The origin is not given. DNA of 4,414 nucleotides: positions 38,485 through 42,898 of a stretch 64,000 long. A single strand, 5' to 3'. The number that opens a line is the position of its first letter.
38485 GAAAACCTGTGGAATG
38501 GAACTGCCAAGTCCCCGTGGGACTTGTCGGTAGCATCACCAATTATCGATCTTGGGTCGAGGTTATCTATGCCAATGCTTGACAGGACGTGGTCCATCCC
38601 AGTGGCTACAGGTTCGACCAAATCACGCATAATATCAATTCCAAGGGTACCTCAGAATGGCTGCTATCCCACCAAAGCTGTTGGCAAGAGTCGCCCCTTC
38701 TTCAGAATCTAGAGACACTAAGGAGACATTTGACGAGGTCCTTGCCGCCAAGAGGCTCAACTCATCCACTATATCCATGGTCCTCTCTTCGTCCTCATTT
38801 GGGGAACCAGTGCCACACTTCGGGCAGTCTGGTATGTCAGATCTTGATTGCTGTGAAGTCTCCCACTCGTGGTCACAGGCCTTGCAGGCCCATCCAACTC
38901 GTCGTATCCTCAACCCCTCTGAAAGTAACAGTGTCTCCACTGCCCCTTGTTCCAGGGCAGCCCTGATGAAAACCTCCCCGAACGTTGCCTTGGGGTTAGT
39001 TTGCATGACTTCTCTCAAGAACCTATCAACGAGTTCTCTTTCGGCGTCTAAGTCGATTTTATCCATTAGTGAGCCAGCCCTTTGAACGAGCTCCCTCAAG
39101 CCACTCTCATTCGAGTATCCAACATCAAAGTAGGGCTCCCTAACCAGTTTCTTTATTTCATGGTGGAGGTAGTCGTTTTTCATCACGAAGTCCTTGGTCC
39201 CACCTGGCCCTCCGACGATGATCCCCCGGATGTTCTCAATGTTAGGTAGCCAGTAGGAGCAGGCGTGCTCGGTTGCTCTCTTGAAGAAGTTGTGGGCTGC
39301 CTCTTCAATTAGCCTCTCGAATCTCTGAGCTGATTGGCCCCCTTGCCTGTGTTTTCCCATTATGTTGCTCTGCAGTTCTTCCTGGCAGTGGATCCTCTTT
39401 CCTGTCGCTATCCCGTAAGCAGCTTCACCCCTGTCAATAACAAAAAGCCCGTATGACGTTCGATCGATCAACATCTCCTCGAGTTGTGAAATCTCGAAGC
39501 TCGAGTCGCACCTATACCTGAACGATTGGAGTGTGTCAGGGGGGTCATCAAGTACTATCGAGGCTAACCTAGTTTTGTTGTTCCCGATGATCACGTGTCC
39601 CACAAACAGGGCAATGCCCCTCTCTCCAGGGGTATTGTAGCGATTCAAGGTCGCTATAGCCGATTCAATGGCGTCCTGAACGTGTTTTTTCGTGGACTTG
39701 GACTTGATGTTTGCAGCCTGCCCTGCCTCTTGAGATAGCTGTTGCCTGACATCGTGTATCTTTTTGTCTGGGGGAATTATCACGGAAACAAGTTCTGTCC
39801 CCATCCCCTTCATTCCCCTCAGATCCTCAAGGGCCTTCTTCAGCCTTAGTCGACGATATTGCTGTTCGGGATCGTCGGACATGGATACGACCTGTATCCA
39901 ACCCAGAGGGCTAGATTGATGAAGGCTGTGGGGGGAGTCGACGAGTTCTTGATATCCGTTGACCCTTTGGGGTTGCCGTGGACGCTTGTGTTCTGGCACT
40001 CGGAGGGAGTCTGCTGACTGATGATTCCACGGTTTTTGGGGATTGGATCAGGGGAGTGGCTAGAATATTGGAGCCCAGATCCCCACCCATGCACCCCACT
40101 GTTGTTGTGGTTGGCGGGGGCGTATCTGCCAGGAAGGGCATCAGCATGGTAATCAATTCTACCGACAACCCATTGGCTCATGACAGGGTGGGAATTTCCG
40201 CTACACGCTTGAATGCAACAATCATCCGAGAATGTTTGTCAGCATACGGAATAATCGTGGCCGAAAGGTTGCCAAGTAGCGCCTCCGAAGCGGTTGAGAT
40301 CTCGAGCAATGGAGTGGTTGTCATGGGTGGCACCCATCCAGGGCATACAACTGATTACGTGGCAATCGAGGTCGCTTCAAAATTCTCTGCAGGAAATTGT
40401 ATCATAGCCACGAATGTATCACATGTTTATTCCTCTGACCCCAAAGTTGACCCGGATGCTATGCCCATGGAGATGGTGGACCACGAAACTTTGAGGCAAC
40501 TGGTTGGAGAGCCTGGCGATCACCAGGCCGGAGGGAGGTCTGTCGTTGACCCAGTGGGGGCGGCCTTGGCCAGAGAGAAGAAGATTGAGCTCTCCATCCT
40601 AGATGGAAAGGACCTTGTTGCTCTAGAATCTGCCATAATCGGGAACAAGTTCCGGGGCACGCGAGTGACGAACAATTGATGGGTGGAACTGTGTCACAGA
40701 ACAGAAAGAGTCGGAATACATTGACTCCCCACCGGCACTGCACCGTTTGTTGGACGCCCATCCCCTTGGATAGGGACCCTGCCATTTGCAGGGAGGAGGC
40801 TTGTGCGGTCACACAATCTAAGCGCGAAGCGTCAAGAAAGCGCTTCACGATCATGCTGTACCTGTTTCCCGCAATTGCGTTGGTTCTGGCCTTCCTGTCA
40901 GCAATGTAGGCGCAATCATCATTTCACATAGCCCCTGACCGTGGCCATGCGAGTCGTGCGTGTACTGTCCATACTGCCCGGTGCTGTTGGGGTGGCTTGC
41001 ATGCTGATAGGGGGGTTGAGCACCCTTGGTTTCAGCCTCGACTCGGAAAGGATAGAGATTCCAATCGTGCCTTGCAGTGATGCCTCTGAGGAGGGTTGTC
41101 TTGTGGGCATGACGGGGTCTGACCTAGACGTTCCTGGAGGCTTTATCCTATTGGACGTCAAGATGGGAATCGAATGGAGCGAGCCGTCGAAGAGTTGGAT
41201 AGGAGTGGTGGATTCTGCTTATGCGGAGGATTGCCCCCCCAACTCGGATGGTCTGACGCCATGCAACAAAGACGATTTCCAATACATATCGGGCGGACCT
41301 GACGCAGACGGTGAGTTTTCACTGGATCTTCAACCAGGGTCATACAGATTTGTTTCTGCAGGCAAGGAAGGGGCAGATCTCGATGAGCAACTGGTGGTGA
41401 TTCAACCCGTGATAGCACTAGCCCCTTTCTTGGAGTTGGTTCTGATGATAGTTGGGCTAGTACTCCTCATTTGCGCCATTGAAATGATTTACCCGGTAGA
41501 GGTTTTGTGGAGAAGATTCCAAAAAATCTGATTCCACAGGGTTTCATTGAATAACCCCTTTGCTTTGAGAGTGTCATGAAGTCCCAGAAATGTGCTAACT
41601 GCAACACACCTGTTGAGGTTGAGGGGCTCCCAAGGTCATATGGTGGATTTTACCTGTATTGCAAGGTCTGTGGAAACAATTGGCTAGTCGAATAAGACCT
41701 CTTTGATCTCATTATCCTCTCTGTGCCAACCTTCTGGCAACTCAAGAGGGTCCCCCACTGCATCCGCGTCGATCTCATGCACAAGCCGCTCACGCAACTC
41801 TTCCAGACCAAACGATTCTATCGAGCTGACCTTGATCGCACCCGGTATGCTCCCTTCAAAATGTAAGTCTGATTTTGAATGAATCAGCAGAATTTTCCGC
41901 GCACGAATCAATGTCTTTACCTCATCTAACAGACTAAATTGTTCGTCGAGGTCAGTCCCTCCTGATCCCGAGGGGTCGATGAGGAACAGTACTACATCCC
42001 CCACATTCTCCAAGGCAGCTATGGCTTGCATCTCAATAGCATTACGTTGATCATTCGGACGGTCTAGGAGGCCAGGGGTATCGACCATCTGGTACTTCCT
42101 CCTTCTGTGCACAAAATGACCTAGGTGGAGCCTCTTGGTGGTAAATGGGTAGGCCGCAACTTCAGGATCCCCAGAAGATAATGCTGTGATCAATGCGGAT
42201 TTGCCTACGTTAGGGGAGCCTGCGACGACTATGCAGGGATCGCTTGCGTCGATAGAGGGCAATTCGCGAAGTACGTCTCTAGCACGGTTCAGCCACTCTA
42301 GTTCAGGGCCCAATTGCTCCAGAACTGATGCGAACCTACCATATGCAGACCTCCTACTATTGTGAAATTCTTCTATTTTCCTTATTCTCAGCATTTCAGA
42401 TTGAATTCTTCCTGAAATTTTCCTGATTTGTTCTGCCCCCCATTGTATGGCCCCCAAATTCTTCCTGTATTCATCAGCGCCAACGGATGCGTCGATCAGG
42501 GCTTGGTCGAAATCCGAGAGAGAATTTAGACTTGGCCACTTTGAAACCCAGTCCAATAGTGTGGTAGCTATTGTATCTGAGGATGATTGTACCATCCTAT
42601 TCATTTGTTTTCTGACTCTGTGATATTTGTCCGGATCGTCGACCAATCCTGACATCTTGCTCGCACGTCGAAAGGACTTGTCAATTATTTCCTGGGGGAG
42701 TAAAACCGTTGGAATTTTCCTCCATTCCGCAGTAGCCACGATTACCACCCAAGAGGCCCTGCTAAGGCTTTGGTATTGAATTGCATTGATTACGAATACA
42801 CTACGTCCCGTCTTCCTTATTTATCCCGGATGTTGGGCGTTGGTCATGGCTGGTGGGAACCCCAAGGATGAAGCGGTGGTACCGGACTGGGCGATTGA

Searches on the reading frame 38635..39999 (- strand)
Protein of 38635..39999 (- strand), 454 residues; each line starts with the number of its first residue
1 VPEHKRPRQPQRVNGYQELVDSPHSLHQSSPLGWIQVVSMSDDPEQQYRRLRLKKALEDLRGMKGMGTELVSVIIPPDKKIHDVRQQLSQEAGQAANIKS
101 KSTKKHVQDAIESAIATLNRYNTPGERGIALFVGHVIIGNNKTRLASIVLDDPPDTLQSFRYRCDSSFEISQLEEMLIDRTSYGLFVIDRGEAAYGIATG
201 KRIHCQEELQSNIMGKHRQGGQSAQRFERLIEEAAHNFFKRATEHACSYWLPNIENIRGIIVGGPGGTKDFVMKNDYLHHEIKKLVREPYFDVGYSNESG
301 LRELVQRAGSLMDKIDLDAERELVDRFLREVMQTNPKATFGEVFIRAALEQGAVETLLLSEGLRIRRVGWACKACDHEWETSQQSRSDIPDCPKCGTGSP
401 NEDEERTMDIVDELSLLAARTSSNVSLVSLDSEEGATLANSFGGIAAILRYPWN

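Call 65: search_protein_families(library=pfam, proteins=[window:38635-39999:-], max_evalue=0.00001)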
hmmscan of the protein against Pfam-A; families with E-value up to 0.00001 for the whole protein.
window:38635-39999:- (454 aa): 5 families
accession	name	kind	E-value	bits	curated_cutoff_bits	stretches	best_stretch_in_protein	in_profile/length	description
PF03464.20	eRF1_2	-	1.1e-33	116.8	27.1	1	183-311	2-130/133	eRF1 domain 2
PF03465.20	eRF1_3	-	3.6e-20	72.9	25.8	1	320-452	4-105/106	eRF1 domain 3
PF03463.20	eRF1_1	-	1.9e-15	57.4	23.8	1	55-177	2-123/123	eRF1 domain 1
PF18859.6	acVLRF1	-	1.1e-13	52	27.1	1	183-308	3-124/130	Actinobacteria/chloroflexi VLRF1 release factor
PF18854.6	baeRF_family10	-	8.1e-11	42.8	27.1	1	170-265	3-100/143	Bacterial archaeo-eukaryotic release factor family 10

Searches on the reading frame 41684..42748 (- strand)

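Call 65: search_protein_families(library=pfam, proteins=[window:41684-42748:-], max_evalue=0.00001)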
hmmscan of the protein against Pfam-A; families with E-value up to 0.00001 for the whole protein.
window:41684-42748:- (354 aa): 4 families
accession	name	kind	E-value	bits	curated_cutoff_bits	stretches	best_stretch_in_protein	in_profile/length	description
PF17835.6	NOG1_N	-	6.2e-29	101.6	22.9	1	10-167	2-160/160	NOG1 N-terminal helical domain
PF01926.29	MMR_HSR1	-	5.7e-20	72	21.9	1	173-274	2-99/113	50S ribosome-binding GTPase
PF06858.20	NOG1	-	1.6e-18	66.6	27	1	238-294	2-58/58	Nucleolar GTP-binding protein 1 (NOG1)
PF02421.24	FeoB_N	-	1.1e-08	35.1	27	1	173-229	3-59/156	Ferrous iron transport protein B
